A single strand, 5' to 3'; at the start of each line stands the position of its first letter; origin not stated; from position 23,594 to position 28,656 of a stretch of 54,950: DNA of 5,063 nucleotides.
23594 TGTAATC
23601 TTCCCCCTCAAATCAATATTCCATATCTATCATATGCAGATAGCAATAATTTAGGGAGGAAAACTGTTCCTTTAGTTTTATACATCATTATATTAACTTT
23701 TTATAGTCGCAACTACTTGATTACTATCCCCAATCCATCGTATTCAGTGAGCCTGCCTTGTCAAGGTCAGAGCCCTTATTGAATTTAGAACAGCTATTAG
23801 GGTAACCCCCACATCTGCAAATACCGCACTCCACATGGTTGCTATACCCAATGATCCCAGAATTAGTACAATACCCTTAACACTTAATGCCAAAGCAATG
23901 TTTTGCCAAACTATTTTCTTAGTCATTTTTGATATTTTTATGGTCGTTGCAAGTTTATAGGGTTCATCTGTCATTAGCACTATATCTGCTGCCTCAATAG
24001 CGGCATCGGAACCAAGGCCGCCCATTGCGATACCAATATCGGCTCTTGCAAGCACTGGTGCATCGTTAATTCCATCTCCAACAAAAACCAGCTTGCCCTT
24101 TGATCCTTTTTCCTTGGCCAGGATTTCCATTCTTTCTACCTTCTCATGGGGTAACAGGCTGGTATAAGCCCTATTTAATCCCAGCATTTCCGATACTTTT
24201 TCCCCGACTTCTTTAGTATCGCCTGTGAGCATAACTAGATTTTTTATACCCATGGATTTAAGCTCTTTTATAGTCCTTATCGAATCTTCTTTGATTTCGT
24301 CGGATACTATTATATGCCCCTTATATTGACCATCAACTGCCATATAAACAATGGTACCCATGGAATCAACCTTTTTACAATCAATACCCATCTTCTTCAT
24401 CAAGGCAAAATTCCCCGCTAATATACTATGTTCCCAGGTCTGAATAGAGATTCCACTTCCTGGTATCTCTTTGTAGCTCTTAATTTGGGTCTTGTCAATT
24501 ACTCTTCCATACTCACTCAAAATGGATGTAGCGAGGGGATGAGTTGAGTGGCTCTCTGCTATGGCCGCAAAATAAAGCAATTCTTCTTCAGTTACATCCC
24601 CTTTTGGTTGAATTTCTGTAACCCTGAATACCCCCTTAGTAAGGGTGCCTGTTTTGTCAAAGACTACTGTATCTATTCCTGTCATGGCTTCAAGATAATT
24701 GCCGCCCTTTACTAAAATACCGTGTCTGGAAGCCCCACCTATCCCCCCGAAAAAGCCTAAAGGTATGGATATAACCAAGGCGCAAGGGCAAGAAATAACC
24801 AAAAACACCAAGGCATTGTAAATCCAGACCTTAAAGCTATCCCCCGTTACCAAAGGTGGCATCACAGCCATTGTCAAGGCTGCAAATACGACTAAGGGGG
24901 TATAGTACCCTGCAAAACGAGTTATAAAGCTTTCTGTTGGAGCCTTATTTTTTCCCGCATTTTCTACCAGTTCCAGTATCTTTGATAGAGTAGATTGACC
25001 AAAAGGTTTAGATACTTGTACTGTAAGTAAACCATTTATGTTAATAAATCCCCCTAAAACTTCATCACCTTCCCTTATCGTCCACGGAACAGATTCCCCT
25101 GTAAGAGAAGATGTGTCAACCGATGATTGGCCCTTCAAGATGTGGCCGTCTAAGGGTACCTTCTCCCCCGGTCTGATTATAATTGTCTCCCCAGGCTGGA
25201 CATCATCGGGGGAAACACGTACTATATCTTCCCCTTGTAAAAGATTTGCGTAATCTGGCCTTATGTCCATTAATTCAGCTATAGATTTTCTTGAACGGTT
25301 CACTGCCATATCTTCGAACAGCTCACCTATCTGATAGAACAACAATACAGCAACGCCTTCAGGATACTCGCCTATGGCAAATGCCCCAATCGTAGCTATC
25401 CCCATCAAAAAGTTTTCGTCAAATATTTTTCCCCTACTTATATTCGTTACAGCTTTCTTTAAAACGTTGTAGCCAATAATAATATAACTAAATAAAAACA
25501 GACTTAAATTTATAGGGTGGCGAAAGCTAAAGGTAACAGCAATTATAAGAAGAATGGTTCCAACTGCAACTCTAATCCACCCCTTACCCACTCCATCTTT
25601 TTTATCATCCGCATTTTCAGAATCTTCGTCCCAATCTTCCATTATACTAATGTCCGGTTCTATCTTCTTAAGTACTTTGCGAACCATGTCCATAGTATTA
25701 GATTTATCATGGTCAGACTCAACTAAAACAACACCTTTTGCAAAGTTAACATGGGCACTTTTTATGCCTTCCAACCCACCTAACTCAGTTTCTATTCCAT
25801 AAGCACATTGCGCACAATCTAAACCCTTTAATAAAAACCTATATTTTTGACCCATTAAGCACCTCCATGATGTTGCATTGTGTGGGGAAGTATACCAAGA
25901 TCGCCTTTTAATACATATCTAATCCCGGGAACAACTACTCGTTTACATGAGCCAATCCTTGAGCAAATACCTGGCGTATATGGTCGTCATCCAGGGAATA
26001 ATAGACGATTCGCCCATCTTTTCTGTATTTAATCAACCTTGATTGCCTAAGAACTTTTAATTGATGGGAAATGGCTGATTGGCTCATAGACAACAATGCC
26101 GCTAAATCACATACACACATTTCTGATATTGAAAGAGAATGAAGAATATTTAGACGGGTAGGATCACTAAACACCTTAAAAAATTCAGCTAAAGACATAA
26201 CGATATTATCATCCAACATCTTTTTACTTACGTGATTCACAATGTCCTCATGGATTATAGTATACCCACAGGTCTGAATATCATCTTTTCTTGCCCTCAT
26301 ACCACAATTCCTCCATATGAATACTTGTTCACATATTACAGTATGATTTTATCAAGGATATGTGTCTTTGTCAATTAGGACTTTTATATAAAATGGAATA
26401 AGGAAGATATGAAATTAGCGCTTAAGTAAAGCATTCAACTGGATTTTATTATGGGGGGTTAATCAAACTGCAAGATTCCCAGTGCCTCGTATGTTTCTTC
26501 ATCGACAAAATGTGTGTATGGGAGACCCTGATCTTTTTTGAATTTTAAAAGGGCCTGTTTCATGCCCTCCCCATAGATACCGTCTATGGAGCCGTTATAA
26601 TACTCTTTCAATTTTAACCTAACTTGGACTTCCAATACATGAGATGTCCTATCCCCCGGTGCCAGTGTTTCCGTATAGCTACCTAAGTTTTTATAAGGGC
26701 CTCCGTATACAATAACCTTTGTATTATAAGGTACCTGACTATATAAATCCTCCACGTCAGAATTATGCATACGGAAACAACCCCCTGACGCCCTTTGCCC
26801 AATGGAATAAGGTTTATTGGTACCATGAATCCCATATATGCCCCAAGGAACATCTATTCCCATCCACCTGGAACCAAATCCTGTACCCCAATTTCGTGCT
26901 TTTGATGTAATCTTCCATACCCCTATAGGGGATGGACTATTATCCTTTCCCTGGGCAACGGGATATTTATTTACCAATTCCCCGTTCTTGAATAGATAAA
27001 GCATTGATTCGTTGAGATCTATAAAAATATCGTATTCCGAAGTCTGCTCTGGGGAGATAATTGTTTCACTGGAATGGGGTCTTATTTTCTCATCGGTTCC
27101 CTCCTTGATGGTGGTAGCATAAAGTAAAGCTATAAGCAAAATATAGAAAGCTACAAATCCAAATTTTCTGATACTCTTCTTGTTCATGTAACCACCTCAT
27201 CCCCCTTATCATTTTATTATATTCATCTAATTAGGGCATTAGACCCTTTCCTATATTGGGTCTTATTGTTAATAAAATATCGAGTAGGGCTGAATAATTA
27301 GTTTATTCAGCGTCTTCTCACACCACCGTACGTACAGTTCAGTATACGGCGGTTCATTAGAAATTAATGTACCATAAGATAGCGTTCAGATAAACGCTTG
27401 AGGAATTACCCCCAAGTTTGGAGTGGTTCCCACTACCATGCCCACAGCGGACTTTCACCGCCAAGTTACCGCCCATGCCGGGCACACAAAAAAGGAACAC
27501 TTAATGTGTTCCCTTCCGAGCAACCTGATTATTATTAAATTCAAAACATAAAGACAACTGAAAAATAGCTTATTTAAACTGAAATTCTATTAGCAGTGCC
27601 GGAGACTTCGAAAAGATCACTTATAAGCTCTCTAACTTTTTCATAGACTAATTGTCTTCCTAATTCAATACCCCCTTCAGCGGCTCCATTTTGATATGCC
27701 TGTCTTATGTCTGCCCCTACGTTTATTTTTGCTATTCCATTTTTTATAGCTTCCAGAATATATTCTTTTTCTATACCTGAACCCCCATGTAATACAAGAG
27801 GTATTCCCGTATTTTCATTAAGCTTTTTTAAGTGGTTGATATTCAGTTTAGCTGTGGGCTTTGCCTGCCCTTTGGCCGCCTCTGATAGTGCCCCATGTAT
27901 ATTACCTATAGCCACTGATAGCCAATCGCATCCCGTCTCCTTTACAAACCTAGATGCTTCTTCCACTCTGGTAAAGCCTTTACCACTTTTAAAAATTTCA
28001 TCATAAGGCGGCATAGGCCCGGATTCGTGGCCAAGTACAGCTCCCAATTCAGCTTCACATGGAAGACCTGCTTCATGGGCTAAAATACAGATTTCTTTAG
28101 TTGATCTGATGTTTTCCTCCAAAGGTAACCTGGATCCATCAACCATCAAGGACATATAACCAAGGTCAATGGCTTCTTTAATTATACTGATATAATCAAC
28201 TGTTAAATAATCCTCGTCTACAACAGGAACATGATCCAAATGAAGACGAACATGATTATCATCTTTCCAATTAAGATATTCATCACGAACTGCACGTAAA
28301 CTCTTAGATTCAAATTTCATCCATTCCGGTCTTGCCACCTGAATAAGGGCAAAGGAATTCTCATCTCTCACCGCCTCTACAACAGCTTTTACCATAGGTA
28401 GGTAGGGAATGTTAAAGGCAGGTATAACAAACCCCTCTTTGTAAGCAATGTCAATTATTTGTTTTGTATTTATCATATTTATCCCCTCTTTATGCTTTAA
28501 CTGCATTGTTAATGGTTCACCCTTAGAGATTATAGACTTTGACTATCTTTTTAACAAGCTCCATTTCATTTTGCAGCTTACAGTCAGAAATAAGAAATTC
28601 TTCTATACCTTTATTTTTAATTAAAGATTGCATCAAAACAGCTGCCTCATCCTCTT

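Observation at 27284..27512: Miniature class-C group II intron relic docked directly behind the aldolase-operon terminator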

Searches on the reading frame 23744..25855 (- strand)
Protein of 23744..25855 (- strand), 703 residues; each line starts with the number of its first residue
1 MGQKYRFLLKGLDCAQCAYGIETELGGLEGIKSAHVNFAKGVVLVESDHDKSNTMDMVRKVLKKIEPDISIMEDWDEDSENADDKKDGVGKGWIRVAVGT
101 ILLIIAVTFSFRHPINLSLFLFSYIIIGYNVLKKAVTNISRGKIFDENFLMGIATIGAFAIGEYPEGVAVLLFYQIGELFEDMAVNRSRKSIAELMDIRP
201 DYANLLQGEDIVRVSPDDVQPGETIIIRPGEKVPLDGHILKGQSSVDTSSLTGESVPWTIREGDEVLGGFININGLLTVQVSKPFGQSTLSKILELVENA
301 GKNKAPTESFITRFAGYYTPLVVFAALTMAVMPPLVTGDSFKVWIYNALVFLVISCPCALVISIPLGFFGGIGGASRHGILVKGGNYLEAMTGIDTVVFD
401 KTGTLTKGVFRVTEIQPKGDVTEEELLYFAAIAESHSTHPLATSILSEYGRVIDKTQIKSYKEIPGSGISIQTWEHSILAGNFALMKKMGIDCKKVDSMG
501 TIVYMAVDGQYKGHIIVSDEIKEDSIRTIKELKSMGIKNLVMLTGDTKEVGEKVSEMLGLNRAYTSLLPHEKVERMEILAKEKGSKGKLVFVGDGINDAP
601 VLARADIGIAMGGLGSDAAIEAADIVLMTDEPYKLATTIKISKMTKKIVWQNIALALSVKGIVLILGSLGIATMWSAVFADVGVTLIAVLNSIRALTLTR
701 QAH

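Call 10: search_protein_families(library=pfam, proteins=[window:23744-25855:-])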
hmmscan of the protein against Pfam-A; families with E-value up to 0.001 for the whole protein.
window:23744-25855:- (703 aa): 4 families
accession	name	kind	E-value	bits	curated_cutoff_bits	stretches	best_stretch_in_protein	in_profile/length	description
PF00122.25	E1-E2_ATPase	-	4e-46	157.3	28.1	1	199-378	3-181/181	E1-E2 ATPase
PF00702.32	Hydrolase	-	3.4e-26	93.3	26.4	1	394-606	1-191/191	haloacid dehalogenase-like hydrolase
PF00403.32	HMA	-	2.3e-09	37.9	24.8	1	7-66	2-57/62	Heavy-metal-associated domain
PF08282.18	Hydrolase_3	-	9.5e-05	22.7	20.9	0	577-628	193-244/255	haloacid dehalogenase-like hydrolase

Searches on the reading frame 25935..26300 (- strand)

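Call 10: search_protein_families(library=pfam, proteins=[window:25935-26300:-])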
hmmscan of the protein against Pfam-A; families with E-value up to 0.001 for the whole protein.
window:25935-26300:- (121 aa): 4 families
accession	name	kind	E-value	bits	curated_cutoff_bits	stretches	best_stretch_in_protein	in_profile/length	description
PF01022.26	HTH_5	-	3.9e-19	68.7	22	1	46-92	1-47/47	Bacterial regulatory protein, arsR family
PF12840.13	HTH_20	-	8.2e-08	32.6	27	1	44-92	1-50/51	Helix-turn-helix domain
PF25212.1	HVO_A0114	-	0.00042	20.5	27.6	1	36-99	12-75/84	HVO_A0114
PF13601.12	HTH_34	-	0.00093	19.7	27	0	49-95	2-49/80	Winged helix DNA-binding domain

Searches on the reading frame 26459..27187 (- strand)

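Call 10: search_protein_families(library=pfam, proteins=[window:26459-27187:-])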
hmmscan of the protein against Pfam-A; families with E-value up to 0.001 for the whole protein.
window:26459-27187:- (242 aa): 2 families
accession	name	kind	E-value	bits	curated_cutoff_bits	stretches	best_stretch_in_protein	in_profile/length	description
PF03734.19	YkuD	-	7.9e-22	78.8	23.4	1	52-160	2-146/146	L,D-transpeptidase catalytic domain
PF01471.23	PG_binding_1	-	3.9e-10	40.2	23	1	183-236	4-57/57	Putative peptidoglycan binding domain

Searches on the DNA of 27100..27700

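Call 3: search_rna_families(source=window, start=27100, end=27700, threshold=evalue, max_evalue=10, show_alignments=5)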
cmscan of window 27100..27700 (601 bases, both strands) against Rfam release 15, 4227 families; matches with E-value up to 10: 7.
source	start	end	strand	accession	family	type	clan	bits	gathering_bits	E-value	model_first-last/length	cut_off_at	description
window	27279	27354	-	RF00029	Intron_gpII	Intron;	-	38.5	40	4.7e-06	1-77/77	no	Group II catalytic intron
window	27494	27590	+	RF04184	BTnc060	Gene; sRNA;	-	20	228.9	1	1-213/213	no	Bacteroides sRNA BTnc060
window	27117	27197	-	RF00690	MIR408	Gene; miRNA;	-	19.2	64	0.047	1-126/126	no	MIR408 microRNA precursor family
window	27208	27278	+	RF01751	potC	Cis-reg;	-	15.9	44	3.9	1-70/70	no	potC RNA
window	27380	27400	-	RF03786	mir-9449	Gene; miRNA;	-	15.1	100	7.4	1-68/68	no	mir-9449 microRNA precursor family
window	27221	27278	+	RF00746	mir-454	Gene; miRNA;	-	14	60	5.2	1-103/103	no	mir-454 microRNA precursor family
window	27565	27648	+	RF02849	Ysr197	Gene; sRNA;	-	12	167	1.9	1-254/254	no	Yersinia sRNA 197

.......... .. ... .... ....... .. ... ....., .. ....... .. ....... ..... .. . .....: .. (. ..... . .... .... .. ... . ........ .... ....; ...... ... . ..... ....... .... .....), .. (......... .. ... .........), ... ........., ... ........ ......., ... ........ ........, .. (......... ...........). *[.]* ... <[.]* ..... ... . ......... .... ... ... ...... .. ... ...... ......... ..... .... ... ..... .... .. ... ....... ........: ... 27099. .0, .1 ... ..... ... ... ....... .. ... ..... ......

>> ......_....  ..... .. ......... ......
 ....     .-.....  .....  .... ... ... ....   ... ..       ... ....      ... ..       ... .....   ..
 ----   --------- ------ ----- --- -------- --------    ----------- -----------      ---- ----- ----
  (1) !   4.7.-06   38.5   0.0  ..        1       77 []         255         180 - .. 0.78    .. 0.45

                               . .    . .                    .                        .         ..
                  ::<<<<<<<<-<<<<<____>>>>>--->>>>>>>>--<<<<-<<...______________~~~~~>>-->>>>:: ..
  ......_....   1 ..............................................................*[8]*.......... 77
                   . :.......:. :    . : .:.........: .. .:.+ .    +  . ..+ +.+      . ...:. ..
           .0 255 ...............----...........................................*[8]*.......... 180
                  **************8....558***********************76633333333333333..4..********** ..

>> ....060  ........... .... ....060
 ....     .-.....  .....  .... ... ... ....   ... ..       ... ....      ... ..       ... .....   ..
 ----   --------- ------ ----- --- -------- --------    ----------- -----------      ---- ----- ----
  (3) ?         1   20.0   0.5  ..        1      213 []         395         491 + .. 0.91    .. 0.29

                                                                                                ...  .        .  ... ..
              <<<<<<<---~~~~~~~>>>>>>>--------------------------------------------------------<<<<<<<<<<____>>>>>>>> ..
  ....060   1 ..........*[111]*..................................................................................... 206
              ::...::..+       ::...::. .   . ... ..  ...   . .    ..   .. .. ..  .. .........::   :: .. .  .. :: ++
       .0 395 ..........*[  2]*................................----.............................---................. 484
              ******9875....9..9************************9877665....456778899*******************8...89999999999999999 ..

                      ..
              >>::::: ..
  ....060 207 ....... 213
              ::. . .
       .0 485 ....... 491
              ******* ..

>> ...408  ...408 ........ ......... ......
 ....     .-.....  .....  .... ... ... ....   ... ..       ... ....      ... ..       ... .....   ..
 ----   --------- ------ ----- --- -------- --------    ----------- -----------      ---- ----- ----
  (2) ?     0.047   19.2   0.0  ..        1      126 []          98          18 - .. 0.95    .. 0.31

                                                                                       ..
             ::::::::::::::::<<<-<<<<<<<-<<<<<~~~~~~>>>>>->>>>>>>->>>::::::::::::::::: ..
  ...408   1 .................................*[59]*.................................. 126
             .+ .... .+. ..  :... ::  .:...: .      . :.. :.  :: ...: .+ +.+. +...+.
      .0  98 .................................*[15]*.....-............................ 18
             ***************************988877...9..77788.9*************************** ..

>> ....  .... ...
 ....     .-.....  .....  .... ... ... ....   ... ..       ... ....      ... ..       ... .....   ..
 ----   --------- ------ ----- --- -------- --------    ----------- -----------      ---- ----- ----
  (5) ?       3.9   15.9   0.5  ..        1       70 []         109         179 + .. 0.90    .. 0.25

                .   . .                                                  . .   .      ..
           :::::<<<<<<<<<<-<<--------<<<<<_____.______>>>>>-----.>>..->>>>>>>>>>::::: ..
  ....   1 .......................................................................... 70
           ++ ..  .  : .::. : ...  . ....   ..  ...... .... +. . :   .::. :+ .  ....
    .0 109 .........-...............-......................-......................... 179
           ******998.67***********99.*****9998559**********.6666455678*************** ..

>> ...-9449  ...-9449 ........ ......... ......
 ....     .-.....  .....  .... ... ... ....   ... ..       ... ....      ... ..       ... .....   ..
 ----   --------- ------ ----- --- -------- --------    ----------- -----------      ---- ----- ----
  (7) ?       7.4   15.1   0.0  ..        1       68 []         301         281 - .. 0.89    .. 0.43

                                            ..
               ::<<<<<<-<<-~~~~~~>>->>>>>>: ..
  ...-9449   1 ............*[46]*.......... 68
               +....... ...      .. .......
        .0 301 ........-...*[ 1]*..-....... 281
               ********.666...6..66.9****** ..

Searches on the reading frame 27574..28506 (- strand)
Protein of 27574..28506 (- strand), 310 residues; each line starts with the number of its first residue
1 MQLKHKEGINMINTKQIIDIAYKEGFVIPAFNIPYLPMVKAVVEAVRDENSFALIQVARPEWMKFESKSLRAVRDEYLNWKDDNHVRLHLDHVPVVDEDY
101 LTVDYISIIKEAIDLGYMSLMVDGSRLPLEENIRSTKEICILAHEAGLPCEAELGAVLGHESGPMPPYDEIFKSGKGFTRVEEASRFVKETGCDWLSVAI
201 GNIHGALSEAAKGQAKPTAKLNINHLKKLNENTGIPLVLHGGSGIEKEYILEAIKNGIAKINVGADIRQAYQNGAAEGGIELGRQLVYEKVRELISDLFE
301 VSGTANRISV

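Call 10: search_protein_families(library=pfam, proteins=[window:27574-28506:-])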
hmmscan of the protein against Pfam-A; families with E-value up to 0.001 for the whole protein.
window:27574-28506:- (310 aa): 1 family
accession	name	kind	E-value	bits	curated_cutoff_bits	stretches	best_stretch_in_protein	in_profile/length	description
PF01116.26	F_bP_aldolase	-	2.2e-66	224.7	25.5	1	13-305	2-275/277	Fructose-bisphosphate aldolase class-II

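Call 11: find_encoding_contigs(protein=window:27574-28506:-, flank=10000, max_places=10)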
Protein window:27574-28506:- (310 aa): no gene with exactly this product is on record in the collection.

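Call 23: find_homologous_proteins(query=window:27574-28506:-, max_evalue=1e-80)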
Query window:27574-28506:- (310 aa): 6404 proteins with E <= 1e-80 among 8000 candidates; the best 120 are listed.
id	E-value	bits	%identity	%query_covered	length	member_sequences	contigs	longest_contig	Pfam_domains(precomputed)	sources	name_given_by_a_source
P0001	5.4e-196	668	100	97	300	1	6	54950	PF01116.27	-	-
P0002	1.3e-149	515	75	96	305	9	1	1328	PF01116.27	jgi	-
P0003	3.8e-144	498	72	96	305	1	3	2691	PF01116.27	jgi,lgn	jgi:fructose-bisphosphate aldolase class II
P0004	4.8e-144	497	74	95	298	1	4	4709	PF01116.27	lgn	-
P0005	9.6e-144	496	72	96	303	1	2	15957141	PF01116.27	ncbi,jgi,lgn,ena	jgi:fructose-bisphosphate aldolase class II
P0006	1.9e-143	495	74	95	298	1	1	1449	PF01116.27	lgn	-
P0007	2.6e-143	495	72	96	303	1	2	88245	PF01116.27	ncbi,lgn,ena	-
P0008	2.8e-142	491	71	96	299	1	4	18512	PF01116.27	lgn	-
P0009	4.8e-142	491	71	96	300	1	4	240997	PF01116.27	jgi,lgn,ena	jgi:fructose-bisphosphate aldolase, class II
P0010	9.3e-142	490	71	96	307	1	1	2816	PF01116.27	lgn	-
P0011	9.4e-142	490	73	96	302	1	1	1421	PF01116.27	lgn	-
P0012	3.1e-141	488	71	96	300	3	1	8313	PF01116.27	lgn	-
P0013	6.7e-141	487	69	96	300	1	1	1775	PF01116.27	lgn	-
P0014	6.8e-141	487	71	96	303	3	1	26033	PF01116.27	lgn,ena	-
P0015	7.5e-140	483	72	96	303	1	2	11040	PF01116.27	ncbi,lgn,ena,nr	ncbi:MAG: class II fructose-bisphosphate aldolase [Eubacteriales bacterium]|nr:class II fructose-bis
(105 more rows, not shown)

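Call 24: find_encoding_contigs(protein=P0001, flank=10000, max_places=10)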
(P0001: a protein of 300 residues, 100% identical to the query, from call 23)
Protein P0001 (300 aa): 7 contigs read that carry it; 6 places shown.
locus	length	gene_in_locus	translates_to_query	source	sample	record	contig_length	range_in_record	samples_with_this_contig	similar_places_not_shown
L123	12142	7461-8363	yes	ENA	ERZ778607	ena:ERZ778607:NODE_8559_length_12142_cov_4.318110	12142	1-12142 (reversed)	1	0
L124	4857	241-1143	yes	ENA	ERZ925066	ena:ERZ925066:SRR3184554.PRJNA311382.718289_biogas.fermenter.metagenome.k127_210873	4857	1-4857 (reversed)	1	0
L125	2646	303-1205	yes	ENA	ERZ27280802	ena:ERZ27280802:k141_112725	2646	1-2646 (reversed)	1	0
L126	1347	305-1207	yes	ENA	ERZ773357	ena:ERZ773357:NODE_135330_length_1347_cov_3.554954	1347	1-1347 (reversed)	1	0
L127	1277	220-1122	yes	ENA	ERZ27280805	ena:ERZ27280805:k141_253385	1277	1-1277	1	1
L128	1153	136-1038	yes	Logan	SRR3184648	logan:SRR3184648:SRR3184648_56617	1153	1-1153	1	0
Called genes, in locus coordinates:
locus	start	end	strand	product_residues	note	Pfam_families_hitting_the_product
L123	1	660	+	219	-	?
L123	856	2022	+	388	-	PF00480:ROK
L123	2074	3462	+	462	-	-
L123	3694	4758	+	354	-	PF14486:DUF4432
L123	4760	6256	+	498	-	PF00370:FGGY_N, PF02782:FGGY_C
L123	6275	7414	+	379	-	PF01232:Mannitol_dh, PF08125:Mannitol_dh_C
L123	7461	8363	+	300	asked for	PF01116:F_bP_aldolase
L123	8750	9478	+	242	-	PF03734:YkuD, PF01471:PG_binding_1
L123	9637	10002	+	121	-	PF01022:HTH_5, PF12840:HTH_20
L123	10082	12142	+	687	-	?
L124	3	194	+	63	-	?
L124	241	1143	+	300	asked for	PF01116:F_bP_aldolase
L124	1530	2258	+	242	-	PF03734:YkuD, PF01471:PG_binding_1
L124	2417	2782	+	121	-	PF01022:HTH_5, PF12840:HTH_20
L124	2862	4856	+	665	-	?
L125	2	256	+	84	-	?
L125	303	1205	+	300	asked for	PF01116:F_bP_aldolase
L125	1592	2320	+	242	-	PF03734:YkuD, PF01471:PG_binding_1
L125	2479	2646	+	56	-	?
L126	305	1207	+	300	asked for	PF01116:F_bP_aldolase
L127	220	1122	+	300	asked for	PF01116:F_bP_aldolase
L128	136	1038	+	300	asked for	PF01116:F_bP_aldolase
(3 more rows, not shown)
